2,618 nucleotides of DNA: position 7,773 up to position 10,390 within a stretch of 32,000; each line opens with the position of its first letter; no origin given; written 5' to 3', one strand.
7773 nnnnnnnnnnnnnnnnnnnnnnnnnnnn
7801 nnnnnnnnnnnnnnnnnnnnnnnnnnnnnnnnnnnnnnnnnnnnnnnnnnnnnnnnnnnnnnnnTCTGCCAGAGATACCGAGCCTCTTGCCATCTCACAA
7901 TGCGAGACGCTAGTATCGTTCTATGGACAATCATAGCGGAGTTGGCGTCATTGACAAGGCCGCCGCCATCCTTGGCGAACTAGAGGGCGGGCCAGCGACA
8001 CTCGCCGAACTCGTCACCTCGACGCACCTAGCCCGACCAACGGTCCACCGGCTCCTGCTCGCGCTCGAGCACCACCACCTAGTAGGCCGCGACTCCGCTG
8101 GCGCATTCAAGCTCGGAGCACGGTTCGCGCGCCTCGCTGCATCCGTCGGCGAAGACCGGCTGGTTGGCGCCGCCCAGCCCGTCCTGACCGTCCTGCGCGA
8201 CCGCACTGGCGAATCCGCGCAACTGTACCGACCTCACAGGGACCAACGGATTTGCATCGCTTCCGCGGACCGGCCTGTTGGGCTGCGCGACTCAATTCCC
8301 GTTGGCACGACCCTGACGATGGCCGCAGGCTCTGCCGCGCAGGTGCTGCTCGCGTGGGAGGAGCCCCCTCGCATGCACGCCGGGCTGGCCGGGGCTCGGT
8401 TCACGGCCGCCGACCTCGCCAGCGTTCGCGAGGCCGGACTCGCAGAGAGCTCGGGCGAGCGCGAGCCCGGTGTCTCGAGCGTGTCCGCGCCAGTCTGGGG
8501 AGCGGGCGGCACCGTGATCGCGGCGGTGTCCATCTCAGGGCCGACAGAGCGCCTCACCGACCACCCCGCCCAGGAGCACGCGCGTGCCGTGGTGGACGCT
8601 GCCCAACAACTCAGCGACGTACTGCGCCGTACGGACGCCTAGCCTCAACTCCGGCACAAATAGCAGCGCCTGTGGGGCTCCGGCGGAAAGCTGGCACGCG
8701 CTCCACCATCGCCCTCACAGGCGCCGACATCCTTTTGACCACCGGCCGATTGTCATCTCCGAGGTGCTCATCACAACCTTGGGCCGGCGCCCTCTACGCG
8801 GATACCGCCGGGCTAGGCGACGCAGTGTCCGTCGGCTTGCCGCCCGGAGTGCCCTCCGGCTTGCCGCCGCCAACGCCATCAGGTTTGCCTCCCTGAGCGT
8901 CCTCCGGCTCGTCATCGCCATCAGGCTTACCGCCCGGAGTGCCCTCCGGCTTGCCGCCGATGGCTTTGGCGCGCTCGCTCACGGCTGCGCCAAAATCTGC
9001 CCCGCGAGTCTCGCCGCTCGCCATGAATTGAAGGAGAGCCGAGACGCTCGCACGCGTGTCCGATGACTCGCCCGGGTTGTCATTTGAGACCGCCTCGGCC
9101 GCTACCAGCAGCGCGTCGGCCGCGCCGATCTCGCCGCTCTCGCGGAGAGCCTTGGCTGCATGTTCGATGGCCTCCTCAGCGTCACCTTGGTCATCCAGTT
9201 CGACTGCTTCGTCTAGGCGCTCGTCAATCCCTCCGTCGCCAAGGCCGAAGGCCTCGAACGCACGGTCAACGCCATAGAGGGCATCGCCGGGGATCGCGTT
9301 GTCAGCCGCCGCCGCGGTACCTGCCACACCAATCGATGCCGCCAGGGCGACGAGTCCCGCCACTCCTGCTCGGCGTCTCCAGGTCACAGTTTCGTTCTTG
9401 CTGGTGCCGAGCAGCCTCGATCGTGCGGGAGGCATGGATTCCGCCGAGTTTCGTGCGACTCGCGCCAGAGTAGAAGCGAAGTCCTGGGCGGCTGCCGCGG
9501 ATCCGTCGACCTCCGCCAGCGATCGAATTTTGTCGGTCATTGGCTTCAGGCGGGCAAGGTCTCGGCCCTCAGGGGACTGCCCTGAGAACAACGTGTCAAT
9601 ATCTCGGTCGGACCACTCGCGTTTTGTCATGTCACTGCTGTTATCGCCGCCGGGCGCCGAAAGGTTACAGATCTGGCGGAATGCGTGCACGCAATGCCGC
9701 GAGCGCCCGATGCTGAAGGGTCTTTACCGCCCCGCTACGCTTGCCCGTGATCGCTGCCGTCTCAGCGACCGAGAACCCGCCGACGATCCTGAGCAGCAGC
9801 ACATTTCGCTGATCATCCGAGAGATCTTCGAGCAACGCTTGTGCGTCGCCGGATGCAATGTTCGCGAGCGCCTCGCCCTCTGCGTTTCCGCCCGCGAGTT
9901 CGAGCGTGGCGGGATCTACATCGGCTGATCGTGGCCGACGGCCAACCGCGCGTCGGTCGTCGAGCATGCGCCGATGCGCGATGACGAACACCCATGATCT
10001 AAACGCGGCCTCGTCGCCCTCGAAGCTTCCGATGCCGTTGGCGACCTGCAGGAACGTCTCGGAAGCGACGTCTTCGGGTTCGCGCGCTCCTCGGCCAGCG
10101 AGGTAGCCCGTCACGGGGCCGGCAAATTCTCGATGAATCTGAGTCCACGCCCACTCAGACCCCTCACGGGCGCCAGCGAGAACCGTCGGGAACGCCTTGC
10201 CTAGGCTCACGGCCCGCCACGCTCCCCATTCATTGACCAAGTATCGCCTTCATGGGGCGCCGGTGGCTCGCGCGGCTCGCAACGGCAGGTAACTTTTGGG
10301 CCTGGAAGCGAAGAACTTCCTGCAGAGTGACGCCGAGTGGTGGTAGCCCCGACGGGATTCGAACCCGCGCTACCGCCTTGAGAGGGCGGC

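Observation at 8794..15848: Four consecutive ECF sigma / membrane-partner modules threaded through the gltX - tRNA-Gln - tRNA-Glu - IclR-leuCD locus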

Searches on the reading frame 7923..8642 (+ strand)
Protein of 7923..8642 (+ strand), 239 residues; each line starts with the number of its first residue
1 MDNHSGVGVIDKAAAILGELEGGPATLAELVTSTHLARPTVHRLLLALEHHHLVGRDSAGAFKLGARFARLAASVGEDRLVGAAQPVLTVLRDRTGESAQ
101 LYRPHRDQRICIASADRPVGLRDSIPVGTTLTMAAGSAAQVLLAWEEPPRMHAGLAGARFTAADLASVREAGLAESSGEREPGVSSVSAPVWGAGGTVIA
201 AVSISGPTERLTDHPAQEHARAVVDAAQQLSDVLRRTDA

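Call 10: search_protein_families(library=pfam, proteins=[window:7923-8642:+], max_evalue=0.001)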
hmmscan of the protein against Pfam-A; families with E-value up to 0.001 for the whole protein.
window:7923-8642:+ (239 aa): 3 families
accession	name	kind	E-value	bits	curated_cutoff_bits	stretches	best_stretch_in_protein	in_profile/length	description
PF01614.24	IclR_C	-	2.7e-23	82.8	24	1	76-231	5-173/174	Bacterial transcriptional regulator IclR C-terminal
PF09339.16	HTH_IclR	-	5.8e-10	39.2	22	1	10-57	2-51/52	IclR helix-turn-helix domain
PF25213.1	HVO_A0261_N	-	4e-07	30.3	35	1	11-64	11-63/86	HVO_A0261 N-terminal domain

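Call 16: find_related_loci(query=window:7923-8642:+, collection=genome_contigs, flank=10000)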
Query window:7923-8642:+ (239 aa) in genome_contigs; peptide patterns used: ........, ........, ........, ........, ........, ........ (x = any residue, [..] = any of these).
598 stretches matched a pattern (row limit reached: there are more); 56 encode a relative of the query (tblastn E <= 1e-3); 56 distinct loci.
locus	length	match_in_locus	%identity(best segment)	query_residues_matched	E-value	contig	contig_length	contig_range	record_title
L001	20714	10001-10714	85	1-238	1e-128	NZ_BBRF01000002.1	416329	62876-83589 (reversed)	Demequina aurantiaca strain NBRC 106265, whole genome shotgun sequence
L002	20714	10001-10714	85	1-238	6e-128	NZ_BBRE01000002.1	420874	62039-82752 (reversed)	Demequina oxidasica strain NBRC 106264, whole genome shotgun sequence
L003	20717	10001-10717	84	1-239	7e-128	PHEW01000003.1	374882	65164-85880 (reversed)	MAG: Actinobacteria bacterium HGW-Actinobacteria-4 bjp_ig2157_scaffold_16, whole genome shotgun sequence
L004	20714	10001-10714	83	1-238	1e-124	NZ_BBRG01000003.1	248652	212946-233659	Demequina globuliformis strain NBRC 106266, whole genome shotgun sequence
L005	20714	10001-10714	82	1-238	2e-124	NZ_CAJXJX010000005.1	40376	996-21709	MAG: uncultured Demequina sp. isolate SRR6201692_bin.8_MetaBAT_v2.12.1_MAG, whole genome shotgun sequence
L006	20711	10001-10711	83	1-237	4e-123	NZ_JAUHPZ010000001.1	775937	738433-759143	Demequina lignilytica strain SYSU T00068 1, whole genome shotgun sequence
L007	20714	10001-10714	82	1-238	5e-123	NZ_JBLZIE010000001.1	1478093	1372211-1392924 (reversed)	Demequina sp. SO4-13 Scaffold1, whole genome shotgun sequence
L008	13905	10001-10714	82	1-238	7e-123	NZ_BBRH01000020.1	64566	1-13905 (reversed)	Demequina sp. NBRC 110051, whole genome shotgun sequence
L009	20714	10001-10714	82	1-238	1e-122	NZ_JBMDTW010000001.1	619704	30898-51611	Demequina sp. SO4-18 Scaffold1, whole genome shotgun sequence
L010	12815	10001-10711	81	1-237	2e-122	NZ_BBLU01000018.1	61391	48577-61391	Demequina mangrovi strain NBRC 105856, whole genome shotgun sequence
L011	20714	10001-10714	80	1-238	1e-121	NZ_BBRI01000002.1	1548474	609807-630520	Demequina sp. NBRC 110052, whole genome shotgun sequence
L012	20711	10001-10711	82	1-237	2e-121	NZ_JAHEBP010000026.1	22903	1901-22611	MAG: Demequina sp. isolate Ww146 NODE_4020_length_22903_cov_13.200026, whole genome shotgun sequence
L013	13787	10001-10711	81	1-237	3e-121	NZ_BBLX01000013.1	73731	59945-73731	Demequina maris strain NBRC 109392, whole genome shotgun sequence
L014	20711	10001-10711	81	1-237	4e-121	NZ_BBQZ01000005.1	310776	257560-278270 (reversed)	Demequina salsinemoris strain NBRC 105323, whole genome shotgun sequence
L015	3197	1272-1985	80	1-238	1e-124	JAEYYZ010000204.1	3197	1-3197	MAG: Actinomycetes bacterium isolate OH_CBlB_72 k127_950054, whole genome shotgun sequence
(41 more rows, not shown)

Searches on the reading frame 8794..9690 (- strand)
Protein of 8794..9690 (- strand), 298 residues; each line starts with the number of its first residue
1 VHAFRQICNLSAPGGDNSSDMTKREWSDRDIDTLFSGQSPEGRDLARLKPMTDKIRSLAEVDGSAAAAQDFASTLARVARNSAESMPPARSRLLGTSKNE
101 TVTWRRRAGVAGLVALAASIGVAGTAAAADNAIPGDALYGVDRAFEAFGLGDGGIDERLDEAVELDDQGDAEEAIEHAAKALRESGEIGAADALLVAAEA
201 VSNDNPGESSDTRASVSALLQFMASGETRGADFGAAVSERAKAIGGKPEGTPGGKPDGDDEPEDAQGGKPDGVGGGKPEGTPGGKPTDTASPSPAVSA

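Call 8: search_protein_families(library=pfam, proteins=[window:8794-9690:-], max_evalue=0.1)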
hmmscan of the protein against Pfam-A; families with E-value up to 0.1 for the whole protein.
window:8794-9690:- (298 aa): 1 family
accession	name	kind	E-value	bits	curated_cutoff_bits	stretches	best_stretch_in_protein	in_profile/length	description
PF18915.5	DUF5667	-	0.0081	17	27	0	132-147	2-17/99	Domain of unknown function (DUF5667)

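Call 9: search_protein_families(library=ncbifam, proteins=[window:8794-9690:-], max_evalue=0.1)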
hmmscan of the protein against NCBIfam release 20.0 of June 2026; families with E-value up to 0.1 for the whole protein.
window:8794-9690:- (298 aa): 0 families

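Call 77: search_protein_families(library=pfam, proteins=[window:8794-9630:-], max_evalue=5)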
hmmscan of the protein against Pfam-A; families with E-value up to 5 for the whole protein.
window:8794-9630:- (278 aa): 2 families
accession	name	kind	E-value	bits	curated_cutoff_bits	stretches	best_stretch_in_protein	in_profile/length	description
PF18915.5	DUF5667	-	0.0067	17.3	27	1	112-127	2-17/99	Domain of unknown function (DUF5667)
PF05757.16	PsbQ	-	2.4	8.6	26.9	1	52-112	15-73/204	Oxygen evolving enhancer protein 3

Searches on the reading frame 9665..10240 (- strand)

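Call 8: search_protein_families(library=pfam, proteins=[window:9665-10240:-], max_evalue=0.1)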
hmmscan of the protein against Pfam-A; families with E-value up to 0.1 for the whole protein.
window:9665-10240:- (191 aa): 5 families
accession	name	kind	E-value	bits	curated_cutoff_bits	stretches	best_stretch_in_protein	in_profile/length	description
PF08281.18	Sigma70_r4_2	-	2.2e-11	43.7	25.7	1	133-183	4-54/54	Sigma-70, region 4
PF04542.20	Sigma70_r2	-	5.9e-09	36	24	1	48-101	17-70/71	Sigma-70 region 2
PF04545.22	Sigma70_r4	-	2e-08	34.1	24.1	1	136-185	1-50/50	Sigma-70, region 4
PF22233.2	PhyR_sigma-like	-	0.0052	17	27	1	138-181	2-45/50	Response regulator PhyR, sigma-like domain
PF07638.17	Sigma70_ECF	-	0.0053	17.1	21.1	1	87-172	82-168/185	ECF sigma factor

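Call 9: search_protein_families(library=ncbifam, proteins=[window:9665-10240:-], max_evalue=0.1)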
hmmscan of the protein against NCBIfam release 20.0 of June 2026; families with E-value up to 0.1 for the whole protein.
window:9665-10240:- (191 aa): 75 families (the best 25 are shown)
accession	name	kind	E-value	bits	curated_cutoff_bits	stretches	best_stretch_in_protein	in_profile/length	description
NF007230.0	PRK09648.1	subfamily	1.8e-25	89.8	209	1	52-187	54-189/195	RNA polymerase sigma factor ShbA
TIGR02952.1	Sig70_famx2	equivalog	1.6e-21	76.9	206.45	1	24-185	5-168/170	ECF subfamily RNA polymerase sigma factor, BldN family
NF009166.1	PRK12513.1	equivalog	3.2e-18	66.1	206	1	26-186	18-185/193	RNA polymerase sigma factor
TIGR02937.1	sigma70-ECF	superfamily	1.2e-17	64.1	42.9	1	54-186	27-164/165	sigma-70 family RNA polymerase sigma factor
NF007227.0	PRK09645.1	subfamily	1.9e-16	60.4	202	1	33-186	16-169/177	sigma-70 family RNA polymerase sigma factor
NF009188.0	PRK12536.1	subfamily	4.7e-16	59.3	250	1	23-187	23-186/190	RNA polymerase sigma factor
NF007220.0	PRK09639.1-5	equivalog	6.9e-15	55.3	260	1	53-187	28-164/181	RNA polymerase sigma factor SigX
NF009165.0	PRK12512.1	equivalog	1.1e-14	54.5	198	1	48-187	46-179/184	RNA polymerase sigma factor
TIGR02950.1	SigM_subfam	subfamily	4.4e-14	52.6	147.95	1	39-185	9-156/159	RNA polymerase sigma factor, SigM family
NF009187.0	PRK12535.1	equivalog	9.2e-14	51.5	290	1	26-183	22-178/197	RNA polymerase sigma factor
NF010500.0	PRK13919.1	subfamily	2.1e-13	50.9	226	1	20-185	13-181/186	putative RNA polymerase sigma E protein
NF006089.0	PRK08241.1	subfamily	5.9e-13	48.6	240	2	53-113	47-106/343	RNA polymerase subunit sigma-70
NF007231.0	PRK09649.1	equivalog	6.5e-13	48.9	219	1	46-186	43-177/185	RNA polymerase sigma factor SigC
NF008888.0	PRK11922.1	equivalog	7.6e-13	48.6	204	1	53-187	55-196/231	RNA polymerase sigma factor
TIGR02984.1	Sig-70_plancto1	subfamily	1.3e-12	47.7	183.75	1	55-186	38-187/189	RNA polymerase sigma-70 factor, Planctomycetaceae-specific subfamily 1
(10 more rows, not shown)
